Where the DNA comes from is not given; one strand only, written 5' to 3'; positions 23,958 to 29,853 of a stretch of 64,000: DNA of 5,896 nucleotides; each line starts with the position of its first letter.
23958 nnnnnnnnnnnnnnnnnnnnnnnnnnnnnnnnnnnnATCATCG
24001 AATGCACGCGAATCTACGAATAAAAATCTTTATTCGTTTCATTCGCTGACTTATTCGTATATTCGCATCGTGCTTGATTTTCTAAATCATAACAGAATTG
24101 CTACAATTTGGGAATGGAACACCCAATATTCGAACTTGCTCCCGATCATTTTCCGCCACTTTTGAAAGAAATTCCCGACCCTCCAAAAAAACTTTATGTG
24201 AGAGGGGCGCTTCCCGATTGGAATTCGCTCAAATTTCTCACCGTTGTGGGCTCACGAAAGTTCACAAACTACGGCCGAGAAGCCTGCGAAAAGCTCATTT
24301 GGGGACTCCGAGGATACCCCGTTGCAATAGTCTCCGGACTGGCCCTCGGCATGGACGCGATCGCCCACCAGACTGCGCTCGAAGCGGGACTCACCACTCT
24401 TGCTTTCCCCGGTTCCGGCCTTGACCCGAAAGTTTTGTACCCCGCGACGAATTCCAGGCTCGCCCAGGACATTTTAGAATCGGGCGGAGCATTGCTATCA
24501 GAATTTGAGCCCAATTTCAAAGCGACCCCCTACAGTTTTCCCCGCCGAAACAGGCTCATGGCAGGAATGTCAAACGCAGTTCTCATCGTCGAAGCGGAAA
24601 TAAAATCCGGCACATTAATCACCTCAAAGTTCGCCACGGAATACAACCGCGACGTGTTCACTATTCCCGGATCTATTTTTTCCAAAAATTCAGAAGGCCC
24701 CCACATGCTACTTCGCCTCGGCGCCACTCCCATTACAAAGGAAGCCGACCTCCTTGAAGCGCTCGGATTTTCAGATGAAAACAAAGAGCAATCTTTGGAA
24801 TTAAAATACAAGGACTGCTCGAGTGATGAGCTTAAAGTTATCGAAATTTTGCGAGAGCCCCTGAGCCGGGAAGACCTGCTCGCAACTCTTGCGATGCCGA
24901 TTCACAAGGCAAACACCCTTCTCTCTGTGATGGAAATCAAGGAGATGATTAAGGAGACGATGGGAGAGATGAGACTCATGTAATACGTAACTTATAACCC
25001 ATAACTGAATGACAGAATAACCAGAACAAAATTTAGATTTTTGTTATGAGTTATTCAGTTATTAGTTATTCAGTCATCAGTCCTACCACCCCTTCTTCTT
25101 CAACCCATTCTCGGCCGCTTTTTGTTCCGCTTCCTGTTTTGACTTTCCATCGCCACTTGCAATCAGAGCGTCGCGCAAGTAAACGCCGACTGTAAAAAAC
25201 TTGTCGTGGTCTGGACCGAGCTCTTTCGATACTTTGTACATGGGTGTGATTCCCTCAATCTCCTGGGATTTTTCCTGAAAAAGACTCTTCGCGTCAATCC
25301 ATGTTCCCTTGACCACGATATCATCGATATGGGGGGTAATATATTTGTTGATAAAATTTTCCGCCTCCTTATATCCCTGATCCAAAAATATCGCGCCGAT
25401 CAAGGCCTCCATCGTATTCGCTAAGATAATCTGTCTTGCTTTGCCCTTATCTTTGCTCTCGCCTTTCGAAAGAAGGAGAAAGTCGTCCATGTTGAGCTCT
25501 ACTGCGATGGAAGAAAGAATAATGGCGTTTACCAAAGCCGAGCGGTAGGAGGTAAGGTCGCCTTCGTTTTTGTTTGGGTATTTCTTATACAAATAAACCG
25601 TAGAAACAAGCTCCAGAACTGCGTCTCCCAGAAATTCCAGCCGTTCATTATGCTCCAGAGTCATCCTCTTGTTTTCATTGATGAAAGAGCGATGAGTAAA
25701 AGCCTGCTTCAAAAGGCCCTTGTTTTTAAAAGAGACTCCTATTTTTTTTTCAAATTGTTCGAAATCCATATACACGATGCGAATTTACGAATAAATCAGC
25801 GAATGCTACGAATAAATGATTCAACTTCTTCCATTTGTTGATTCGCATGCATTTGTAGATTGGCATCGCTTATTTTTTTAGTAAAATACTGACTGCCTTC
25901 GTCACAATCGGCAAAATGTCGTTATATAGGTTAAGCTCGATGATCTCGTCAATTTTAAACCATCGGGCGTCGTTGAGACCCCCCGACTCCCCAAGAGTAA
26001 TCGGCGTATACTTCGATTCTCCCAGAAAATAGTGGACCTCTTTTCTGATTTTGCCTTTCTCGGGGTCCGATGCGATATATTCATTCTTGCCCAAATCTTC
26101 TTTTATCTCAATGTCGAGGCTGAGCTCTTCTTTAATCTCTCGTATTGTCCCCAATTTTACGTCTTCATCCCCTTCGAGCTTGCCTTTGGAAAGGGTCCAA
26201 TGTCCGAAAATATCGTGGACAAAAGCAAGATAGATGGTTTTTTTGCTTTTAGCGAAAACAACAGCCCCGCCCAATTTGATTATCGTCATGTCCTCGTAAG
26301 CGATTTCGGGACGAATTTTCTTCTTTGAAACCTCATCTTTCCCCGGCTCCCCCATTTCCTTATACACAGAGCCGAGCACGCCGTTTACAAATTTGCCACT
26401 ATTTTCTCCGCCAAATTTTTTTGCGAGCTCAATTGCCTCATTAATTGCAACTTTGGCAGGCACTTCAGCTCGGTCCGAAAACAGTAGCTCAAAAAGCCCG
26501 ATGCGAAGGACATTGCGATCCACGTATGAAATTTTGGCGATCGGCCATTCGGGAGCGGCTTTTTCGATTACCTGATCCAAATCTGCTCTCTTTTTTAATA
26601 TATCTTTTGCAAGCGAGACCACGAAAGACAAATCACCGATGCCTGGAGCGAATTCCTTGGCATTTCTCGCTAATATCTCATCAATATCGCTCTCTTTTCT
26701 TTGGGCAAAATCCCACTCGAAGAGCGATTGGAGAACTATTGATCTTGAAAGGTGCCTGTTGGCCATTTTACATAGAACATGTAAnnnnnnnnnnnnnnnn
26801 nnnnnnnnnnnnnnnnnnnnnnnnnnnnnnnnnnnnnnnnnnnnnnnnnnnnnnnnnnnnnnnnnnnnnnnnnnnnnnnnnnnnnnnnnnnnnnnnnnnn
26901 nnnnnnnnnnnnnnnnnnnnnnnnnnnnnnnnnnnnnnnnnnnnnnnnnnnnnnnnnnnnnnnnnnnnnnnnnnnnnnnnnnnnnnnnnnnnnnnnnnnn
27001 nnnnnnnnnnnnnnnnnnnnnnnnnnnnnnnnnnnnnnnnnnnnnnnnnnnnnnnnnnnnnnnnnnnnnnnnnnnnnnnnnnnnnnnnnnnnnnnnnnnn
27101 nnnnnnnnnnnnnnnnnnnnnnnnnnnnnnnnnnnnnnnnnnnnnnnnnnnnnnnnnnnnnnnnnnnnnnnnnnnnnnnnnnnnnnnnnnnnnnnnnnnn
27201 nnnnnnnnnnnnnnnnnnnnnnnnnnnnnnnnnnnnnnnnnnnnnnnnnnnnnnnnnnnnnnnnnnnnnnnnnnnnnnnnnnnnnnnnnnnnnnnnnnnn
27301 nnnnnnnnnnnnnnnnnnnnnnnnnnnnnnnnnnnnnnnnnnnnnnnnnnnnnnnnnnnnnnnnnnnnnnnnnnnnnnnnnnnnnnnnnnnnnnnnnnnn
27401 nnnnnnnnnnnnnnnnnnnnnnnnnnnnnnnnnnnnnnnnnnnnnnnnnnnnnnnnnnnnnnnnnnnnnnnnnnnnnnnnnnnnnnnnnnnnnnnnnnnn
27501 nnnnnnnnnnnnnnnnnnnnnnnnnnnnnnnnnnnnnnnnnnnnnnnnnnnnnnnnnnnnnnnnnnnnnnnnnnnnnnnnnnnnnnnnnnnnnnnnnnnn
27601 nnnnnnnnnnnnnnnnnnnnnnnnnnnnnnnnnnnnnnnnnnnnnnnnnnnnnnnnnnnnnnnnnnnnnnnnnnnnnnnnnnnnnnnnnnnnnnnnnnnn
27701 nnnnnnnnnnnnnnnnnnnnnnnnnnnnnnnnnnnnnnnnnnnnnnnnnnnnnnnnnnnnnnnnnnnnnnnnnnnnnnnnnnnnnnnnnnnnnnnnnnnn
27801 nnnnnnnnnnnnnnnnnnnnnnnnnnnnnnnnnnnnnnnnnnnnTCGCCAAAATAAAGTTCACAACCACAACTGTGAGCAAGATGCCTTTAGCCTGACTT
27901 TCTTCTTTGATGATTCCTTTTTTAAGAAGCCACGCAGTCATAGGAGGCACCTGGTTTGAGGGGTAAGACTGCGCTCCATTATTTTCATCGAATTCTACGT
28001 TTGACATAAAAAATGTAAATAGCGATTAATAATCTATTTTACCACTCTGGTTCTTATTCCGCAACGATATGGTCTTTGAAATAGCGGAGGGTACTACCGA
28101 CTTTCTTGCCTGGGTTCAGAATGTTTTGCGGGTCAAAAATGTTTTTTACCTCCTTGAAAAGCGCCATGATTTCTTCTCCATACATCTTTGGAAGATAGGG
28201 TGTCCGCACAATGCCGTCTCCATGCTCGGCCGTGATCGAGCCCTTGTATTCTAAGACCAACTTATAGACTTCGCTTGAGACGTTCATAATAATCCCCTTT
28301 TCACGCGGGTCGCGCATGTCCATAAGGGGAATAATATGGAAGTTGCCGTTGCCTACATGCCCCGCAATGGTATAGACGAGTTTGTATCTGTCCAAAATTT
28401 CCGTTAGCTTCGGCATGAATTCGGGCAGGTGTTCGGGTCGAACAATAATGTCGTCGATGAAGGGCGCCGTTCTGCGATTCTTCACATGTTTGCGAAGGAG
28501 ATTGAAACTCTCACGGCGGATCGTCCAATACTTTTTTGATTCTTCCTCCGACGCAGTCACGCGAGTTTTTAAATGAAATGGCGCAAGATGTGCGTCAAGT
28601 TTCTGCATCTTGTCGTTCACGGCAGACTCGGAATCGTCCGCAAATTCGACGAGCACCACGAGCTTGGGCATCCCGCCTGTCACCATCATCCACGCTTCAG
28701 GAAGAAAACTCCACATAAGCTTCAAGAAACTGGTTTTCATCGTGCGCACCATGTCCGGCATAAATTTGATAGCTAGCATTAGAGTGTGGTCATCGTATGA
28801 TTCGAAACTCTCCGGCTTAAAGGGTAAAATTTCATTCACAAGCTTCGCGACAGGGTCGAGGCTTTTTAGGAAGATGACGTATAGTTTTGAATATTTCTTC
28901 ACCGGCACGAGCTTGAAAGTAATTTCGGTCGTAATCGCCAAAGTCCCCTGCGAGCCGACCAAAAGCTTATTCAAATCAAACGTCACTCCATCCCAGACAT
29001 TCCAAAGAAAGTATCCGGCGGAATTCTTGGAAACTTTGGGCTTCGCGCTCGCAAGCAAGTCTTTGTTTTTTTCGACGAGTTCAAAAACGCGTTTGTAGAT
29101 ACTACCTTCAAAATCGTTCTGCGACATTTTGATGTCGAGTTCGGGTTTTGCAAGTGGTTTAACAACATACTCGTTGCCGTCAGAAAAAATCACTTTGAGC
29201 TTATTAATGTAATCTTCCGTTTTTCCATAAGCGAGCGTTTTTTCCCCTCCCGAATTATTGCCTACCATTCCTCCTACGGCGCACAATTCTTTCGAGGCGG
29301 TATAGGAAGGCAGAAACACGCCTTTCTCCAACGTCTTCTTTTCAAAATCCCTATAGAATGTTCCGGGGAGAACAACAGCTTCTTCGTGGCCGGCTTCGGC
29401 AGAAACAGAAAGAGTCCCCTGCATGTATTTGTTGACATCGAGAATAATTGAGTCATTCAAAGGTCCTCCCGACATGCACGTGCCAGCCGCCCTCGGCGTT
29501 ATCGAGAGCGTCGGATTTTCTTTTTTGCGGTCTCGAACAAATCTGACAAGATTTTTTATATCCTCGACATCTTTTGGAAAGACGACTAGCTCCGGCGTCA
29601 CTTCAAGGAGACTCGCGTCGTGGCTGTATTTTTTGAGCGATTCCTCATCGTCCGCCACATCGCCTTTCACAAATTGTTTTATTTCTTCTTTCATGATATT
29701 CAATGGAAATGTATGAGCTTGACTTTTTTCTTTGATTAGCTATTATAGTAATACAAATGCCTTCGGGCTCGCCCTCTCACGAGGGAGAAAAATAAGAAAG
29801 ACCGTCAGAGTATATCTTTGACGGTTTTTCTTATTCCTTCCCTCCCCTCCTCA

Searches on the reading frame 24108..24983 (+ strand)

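Call 46: search_protein_families(library=pfam, proteins=[window:24108-24983:+], max_evalue=0.001)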
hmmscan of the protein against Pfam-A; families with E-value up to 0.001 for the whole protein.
window:24108-24983:+ (291 aa): 1 family
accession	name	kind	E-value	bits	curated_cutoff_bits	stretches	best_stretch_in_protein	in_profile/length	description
PF02481.21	DNA_processg_A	-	3.6e-64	216.3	29.6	1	11-210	13-211/212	DNA recombination-mediator protein A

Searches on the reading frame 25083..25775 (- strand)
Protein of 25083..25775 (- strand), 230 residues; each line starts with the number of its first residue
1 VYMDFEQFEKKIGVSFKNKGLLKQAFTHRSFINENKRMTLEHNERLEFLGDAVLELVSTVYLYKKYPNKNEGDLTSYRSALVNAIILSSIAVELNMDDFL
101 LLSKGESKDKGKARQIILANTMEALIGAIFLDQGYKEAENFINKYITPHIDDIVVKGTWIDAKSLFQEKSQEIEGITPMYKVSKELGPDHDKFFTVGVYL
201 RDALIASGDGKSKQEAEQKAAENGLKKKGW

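Call 46: search_protein_families(library=pfam, proteins=[window:25083-25775:-], max_evalue=0.001)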
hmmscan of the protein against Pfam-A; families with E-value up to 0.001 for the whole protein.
window:25083-25775:- (230 aa): 4 families
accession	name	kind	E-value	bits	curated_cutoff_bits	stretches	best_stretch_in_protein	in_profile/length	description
PF14622.11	Ribonucleas_3_3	-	2.3e-39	134.9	35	1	18-148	1-126/128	Ribonuclease-III-like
PF00636.31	Ribonuclease_3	-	1.1e-26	94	27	1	44-134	1-102/102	Ribonuclease III domain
PF00035.32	dsrm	-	1.5e-14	54.8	23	1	162-227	1-65/66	Double-stranded RNA binding motif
PF22935.1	RM44_endonuclase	-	8.5e-10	39.3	27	1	8-129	9-139/139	Large ribosomal subunit protein mL44, endonuclease domain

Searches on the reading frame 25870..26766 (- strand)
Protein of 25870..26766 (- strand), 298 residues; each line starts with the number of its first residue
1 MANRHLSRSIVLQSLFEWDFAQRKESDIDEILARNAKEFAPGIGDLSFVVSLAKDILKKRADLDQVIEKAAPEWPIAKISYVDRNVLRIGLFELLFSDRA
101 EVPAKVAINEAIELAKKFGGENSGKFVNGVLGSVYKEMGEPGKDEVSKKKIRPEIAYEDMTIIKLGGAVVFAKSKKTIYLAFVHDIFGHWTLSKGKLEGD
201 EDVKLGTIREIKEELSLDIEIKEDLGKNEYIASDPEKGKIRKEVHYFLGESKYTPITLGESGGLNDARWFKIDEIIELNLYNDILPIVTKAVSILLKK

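Call 46: search_protein_families(library=pfam, proteins=[window:25870-26766:-], max_evalue=0.001)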
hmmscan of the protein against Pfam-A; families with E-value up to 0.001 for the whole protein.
window:25870-26766:- (298 aa): 2 families
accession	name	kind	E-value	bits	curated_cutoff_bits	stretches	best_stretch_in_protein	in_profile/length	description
PF01029.23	NusB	-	2.3e-33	115.9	23.1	1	7-136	3-133/133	NusB family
PF00293.34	NUDIX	-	2.8e-10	40.8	21.1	1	185-279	25-122/134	NUDIX domain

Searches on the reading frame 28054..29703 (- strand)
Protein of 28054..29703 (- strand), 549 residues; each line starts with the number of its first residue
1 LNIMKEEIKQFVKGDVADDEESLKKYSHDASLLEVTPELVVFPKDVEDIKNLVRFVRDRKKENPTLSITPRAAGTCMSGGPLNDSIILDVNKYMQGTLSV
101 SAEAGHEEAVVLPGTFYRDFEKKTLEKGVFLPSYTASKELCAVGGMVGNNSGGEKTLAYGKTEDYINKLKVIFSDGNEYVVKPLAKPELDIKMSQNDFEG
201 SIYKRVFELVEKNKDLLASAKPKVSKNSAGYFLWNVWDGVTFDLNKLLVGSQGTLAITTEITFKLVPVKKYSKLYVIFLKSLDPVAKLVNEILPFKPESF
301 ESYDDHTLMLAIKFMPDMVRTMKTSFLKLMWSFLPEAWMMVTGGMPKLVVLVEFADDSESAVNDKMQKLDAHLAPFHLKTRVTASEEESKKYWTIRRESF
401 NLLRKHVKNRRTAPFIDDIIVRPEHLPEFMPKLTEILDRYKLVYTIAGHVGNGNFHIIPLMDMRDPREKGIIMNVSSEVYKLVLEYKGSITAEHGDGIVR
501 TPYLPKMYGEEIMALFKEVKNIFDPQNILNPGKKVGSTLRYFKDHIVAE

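Call 46: search_protein_families(library=pfam, proteins=[window:28054-29703:-], max_evalue=0.001)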
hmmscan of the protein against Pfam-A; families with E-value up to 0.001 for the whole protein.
window:28054-29703:- (549 aa): 2 families
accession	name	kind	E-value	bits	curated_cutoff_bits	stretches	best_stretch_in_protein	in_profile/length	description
PF02913.24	FAD-oxidase_C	-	1e-49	169.9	21.2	1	270-533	3-247/248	FAD linked oxidases, C-terminal domain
PF01565.28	FAD_binding_4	-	5.4e-23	81.7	26.4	1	37-177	1-134/139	FAD binding domain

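Call 59: search_protein_families(library=ncbifam, proteins=[window:28054-29703:-], max_evalue=0.00001)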
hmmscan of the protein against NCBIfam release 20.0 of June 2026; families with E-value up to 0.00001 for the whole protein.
window:28054-29703:- (549 aa): 4 families
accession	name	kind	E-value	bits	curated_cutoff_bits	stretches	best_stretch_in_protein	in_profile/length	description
NF049975.1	2HglutDHaseYdiJ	equivalog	8.9e-90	301.8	1350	1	10-534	25-539/1018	D-2-hydroxyglutarate dehydrogenase YdiJ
TIGR00387.1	glcD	equivalog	2e-61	208.1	567.9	3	349-533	233-413/413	glycolate oxidase subunit GlcD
NF008408.0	PRK11230.1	equivalog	2.2e-40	138.6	897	2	350-537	291-474/499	glycolate oxidase subunit GlcD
NF008439.0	PRK11282.1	equivalog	3.2e-08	32.8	284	0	241-313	146-218/358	glycolate oxidase subunit GlcE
